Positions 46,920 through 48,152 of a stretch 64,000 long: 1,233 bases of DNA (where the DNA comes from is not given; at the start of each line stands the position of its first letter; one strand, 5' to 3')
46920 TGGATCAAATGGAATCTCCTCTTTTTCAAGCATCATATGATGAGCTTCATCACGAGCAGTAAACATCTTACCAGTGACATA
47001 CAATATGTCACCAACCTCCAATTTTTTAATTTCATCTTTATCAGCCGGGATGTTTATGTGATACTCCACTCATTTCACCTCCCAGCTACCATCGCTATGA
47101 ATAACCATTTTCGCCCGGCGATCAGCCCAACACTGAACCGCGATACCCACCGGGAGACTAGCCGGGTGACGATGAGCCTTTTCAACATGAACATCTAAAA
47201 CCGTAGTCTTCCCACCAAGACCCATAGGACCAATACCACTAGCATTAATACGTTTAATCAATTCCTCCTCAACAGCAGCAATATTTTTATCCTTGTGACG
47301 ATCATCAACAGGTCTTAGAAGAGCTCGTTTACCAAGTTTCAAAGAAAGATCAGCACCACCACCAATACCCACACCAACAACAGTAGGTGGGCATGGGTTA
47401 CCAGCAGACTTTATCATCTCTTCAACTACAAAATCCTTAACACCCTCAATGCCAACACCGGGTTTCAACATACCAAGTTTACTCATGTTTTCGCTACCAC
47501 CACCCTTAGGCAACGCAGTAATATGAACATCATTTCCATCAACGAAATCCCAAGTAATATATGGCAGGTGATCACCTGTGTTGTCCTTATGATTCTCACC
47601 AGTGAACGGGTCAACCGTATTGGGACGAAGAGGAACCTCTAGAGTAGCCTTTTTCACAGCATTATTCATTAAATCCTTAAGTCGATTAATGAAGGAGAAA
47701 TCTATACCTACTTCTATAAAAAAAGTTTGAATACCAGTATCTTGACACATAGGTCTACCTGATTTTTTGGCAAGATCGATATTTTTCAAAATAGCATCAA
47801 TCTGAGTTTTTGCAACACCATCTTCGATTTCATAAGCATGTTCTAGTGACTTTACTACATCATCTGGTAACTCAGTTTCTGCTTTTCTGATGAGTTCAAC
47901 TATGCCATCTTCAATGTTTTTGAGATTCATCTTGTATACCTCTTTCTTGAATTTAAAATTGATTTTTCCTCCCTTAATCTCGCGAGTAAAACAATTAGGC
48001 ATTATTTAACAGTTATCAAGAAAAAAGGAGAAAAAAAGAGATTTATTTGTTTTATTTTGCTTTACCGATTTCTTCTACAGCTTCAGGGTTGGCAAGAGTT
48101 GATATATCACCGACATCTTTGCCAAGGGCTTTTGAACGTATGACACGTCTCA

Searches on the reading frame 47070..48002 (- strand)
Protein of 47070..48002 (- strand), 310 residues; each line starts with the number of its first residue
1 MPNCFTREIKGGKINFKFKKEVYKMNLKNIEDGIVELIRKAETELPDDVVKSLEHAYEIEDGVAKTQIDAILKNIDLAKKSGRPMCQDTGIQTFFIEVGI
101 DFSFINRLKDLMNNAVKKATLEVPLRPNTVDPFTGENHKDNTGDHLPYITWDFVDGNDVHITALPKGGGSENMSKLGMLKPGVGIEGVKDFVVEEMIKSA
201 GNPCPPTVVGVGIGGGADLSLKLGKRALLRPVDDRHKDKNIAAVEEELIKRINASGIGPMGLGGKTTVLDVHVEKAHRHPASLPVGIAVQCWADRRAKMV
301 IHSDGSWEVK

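Call 56: search_protein_families(library=ncbifam, proteins=[window:47070-48002:-], max_evalue=0.00001)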
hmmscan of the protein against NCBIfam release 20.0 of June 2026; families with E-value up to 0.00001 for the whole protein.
window:47070-48002:- (310 aa): 6 families
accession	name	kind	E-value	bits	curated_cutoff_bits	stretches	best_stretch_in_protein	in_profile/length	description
TIGR00722.1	ttdA_fumA_fumB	subfamily_domain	5.9e-111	370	100.65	1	30-301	1-273/273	hydrolyase, tartrate alpha subunit/fumarate domain protein, Fe-S type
NF004885.0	PRK06246.1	equivalog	1.9e-107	358.6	276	1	24-301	3-279/279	fumarate hydratase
NF006084.0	PRK08230.1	equivalog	1.5e-73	247.5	365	1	25-308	9-294/303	L(+)-tartrate dehydratase subunit alpha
NF011920.0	PRK15391.1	subfamily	3.5e-19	68.5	1094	1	70-308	89-335/548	class I fumarate hydratase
NF011919.0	PRK15390.1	equivalog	8.5e-19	67.2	1105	1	70-308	89-335/548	class I fumarate hydratase FumA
NF011921.0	PRK15392.1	equivalog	1.4e-15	56.9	1060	1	70-308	88-334/550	class I fumarate hydratase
